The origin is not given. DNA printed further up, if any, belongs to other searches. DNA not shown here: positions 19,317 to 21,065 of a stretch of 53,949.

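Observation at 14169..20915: Complete actinobacterial-type Pup-proteasome operon (arc-dop-pup-prcB-prcA-pafA) in a diderm, Myxococcota-like chromosome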

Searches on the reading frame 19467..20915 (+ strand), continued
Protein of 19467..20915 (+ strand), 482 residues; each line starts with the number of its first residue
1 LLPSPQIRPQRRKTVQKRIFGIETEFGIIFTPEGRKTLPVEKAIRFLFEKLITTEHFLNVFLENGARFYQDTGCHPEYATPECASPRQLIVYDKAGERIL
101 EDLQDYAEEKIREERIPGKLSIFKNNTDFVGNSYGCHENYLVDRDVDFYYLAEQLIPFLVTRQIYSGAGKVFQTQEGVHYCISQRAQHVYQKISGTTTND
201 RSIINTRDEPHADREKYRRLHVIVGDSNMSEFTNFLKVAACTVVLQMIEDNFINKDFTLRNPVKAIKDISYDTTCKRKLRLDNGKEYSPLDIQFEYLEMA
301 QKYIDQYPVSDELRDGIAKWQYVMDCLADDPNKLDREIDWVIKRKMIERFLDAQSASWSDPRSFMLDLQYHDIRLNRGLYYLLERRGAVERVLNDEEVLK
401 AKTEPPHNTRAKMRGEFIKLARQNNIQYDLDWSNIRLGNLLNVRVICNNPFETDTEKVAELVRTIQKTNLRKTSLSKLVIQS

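Call 44: search_protein_representatives(protein=window:19509-20915:+)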
Query: 468 residues. Proteins with E-value up to 0.001 (for the whole library): 6312; up to 1e-10: 4537; up to 1e-30: 1977. The best 150 are listed.
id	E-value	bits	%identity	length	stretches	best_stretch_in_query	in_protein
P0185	1.1e-190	651.1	62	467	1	1-455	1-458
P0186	1.7e-143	495.5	95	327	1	1-227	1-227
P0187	1.1e-136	473.0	47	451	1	3-450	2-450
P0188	1.0e-134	466.5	80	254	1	215-468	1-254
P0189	2.0e-131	455.8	56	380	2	7-260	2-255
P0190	1.1e-126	440.1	43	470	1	2-450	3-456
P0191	1.9e-124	432.7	46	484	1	1-451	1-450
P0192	1.5e-116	406.7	46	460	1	7-450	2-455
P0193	2.5e-116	406.0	45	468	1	2-451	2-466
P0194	2.2e-115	402.8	45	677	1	2-429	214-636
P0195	2.5e-111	389.5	48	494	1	44-438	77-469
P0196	2.8e-110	386.0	52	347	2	1-257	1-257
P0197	2.2e-109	383.1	41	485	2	121-452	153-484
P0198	1.3e-106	373.9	42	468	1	1-447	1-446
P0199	4.2e-106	372.3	42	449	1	2-450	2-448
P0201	9.7e-104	364.5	42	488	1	3-451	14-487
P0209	3.4e-97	342.9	40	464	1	1-450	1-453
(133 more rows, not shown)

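Call 45: list_cluster_members(proteins=[P0185, P0187, P0190, P0191, P0192, P0193, P0198, P0199, P0201, P0209])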
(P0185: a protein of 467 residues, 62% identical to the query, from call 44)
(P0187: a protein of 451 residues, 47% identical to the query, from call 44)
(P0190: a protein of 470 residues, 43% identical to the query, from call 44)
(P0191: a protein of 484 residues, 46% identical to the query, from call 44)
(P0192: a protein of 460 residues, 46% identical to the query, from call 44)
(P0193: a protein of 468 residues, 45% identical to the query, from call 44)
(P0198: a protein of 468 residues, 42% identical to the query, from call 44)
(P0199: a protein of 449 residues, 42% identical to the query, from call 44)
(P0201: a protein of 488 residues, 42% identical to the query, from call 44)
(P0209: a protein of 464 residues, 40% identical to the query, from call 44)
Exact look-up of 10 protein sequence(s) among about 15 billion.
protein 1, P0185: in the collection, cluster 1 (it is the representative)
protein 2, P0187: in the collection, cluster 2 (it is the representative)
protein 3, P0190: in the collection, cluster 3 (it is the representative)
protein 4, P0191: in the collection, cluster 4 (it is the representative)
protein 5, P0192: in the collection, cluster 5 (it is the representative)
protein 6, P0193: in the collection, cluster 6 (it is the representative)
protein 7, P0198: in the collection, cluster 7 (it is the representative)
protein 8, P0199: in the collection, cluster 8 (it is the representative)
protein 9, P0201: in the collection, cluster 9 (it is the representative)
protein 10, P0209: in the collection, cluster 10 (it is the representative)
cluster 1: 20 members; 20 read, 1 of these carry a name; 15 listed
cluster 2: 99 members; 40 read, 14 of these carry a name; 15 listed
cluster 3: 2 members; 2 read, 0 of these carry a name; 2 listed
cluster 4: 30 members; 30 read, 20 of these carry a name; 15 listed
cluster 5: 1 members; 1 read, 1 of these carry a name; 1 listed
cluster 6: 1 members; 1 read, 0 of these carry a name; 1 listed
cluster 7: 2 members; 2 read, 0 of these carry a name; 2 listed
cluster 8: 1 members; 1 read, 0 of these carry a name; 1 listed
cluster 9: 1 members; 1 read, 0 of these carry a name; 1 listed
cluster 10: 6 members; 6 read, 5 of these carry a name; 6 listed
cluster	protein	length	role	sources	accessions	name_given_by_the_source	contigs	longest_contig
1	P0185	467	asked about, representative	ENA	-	-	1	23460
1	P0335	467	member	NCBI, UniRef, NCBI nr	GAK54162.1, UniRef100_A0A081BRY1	hypothetical protein U14_05441 [Candidatus Moduliflexus flocculans] | Pup--protein ligase n=1 Tax=Candidatus Moduliflexus flocculans TaxID=1499966 ...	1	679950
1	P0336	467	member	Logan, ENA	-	-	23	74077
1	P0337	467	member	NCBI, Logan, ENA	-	-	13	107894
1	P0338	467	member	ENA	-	-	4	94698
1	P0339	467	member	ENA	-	-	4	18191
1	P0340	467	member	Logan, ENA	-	-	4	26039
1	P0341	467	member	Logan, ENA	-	-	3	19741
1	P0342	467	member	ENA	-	-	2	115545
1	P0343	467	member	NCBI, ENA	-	-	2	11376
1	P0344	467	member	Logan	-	-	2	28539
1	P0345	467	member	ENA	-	-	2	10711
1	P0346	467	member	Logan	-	-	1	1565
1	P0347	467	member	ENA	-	-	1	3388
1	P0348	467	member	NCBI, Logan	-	-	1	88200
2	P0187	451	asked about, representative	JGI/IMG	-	-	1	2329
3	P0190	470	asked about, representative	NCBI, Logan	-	-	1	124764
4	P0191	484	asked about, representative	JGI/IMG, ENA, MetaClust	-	\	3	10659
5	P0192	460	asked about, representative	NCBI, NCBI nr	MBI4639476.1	MAG: proteasome accessory factor PafA2 family protein [Candidatus Tectomicrobia bacterium] | proteasome accessory factor PafA2 family protein [Candidatus Tectomicrobia bacterium]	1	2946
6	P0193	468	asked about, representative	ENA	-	-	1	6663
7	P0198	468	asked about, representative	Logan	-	-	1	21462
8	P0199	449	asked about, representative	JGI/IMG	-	-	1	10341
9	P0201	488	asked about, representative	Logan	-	-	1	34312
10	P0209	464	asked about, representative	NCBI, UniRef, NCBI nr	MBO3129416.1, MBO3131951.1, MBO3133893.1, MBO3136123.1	Pup--protein ligase [Dermatophilus congolensis] | Pup--protein ligase n=2 Tax=Dermatophilus congolensis TaxID=1863 RepID=UPI001AAECDE1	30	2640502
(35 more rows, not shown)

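Call 69: predict_structure(alignment_id=A1)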
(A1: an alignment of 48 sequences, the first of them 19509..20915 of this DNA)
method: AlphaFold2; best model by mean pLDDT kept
length: 468 residues; sequences in the alignment: 48
mean_pLDDT: 85.4   pTM: 0.89
mean pLDDT of the five models: 85.4, 85.2, 83.8, 83.0, 82.1
residues with pLDDT >= 90: 251; 70-90: 145; 50-70: 53; < 50: 19
segments of 3 or more residues with pLDDT < 50: 39-42, 115-118, 456-463
pLDDT, mean of each block of 10 residues (from residue 1): 84 87 82 74 73 80 90 96 95 92 90 56 84 84 95 92 91 71 60 60 81 92 96 92 93 94 96 98 98 93 98 98 98 97 95 94 96 96 96 89 84 77 64 81 72 54 51
secondary structure, 60 per line:
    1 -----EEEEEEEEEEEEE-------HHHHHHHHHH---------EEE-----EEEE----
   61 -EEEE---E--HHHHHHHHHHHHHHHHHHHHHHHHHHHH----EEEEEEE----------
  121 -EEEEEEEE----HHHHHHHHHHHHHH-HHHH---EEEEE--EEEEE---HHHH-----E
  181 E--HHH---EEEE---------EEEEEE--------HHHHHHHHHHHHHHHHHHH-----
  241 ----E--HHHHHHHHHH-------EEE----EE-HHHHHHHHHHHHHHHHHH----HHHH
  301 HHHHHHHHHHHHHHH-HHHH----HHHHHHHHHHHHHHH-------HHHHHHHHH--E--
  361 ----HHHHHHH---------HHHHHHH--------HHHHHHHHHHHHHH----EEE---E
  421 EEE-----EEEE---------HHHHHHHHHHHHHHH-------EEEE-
elements in order: E6-18 H26-35 E45-47 E53-56 E62-65 H72-99 E104-110 E122-129 H134-147 H149-152 E156-160 E163-167 H171-174 E190-193 E203-208 H217-235 H248-257 E265-267 H275-292 H297-315 H317-320 H325-339 H347-355 H365-371 H381-387 H396-409 E414-416 E420-423 E429-432 H442-456 E464-467
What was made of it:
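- On Pup-proteasome system: The AlphaFold alpha-loop has low confidence (call 69).
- AlphaFold is unsure in that loop, with pLDDT about 60-70 (call 69).
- Tried and rejected: Confidence there is only about 60-70 and the secondary structure is mixed, so the result is inconclusive (call 69).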

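Call 71: fold_search(model_id=the predicted structure, library=pdb)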
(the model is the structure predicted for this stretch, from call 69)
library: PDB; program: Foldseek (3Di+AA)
matches with E <= 10: 376; with E <= 0.001: 19
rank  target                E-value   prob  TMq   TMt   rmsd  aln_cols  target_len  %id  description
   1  4bjr_A                1.8e-44  1.00  0.90  0.85   3.3       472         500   39  Crystal structure of the complex between Prokaryotic Ubiquitin-like Protein Pup and its Ligase PafA (released 2013-05-01)
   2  4bjr_B                1.0e-43  1.00  0.91  0.86   2.4       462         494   39  Crystal structure of the complex between Prokaryotic Ubiquitin-like Protein Pup and its Ligase PafA (released 2013-05-01)
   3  4b0r                  2.6e-42  1.00  0.85  0.87   2.7       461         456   39  Structure of the Deamidase-Depupylase Dop of the Prokaryotic Ubiquitin-like Modification Pathway (released 2012-09-12)
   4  7oxy_A                5.7e-42  1.00  0.85  0.84   2.7       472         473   38  Crystal structure of depupylase Dop in complex with Pup and AMP-PCP (released 2021-12-01)
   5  7oyh_A                1.4e-41  1.00  0.86  0.86   2.8       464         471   39  Crystal structure of depupylase Dop in complex with Pup and ADP/tetrafluoromagnesate (released 2021-12-01)
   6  7oy3_A                5.0e-41  1.00  0.86  0.85   2.7       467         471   38  Crystal structure of depupylase Dop in complex with phosphorylated Pup and ADP (released 2021-12-01)
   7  5lrt                  8.0e-41  1.00  0.86  0.86   3.3       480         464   38  Structure of the Deamidase-Depupylase Dop of the Prokaryotic Ubiquitin-like Modification Pathway in Complex with ADP and (released 2017-02-01)
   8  7oxv                  1.2e-40  1.00  0.86  0.80   4.1       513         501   35  Crystal structure of depupylase Dop in the Dop-loop-inserted state (released 2021-12-01)
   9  4b0t_B                7.1e-37  1.00  0.83  0.82   6.9       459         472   38  Structure of the Pup Ligase PafA of the Prokaryotic Ubiquitin-like Modification Pathway in Complex with ADP (released 2012-09-12)
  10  4b0t_A                1.2e-35  1.00  0.84  0.84   7.9       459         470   38  Structure of the Pup Ligase PafA of the Prokaryotic Ubiquitin-like Modification Pathway in Complex with ADP (released 2012-09-12)
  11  9cku_G                1.3e-34  1.00  0.75  0.91   2.6       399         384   37  Complex of M. smegmatis Dop with M. tuberculosis CoaX and Pup91 (released 2024-11-13)
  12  1tt4_A                1.4e-07  1.00  0.46  0.59   6.2       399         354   13  Structure of NP459575, a predicted glutathione synthase from Salmonella typhimurium (released 2004-08-17)
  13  1r8g_A                1.1e-06  1.00  0.47  0.60   6.0       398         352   11  Structure and function of YbdK (released 2004-08-17)
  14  1r8g_B                1.3e-06  1.00  0.45  0.56   6.8       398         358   11  Structure and function of YbdK (released 2004-08-17)
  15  3ln6                  6.5e-06  1.00  0.44  0.30   8.7       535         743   11  Crystal structure of a bifunctional glutathione synthetase from Streptococcus agalactiae (released 2011-04-13)
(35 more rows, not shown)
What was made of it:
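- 19509..20915 (+): PafA-type Pup ligase, 468 aa, of a Gram-negative subclade. The AlphaFold model (pLDDT 85, pTM 0.89) best matches the PafA-Pup complex 4BJR, TM 0.90-0.91 (calls 69, 71).
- On Pup-proteasome system: The best fold hit is PafA-Pup 4BJR at TM 0.90-0.91, against 0.85-0.86 for the Acidothermus Dop structures (0.75 for M. smegmatis Dop 9CKU) (call 71).
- Fold match to PafA-Pup 4BJR: calls 69 and 71.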
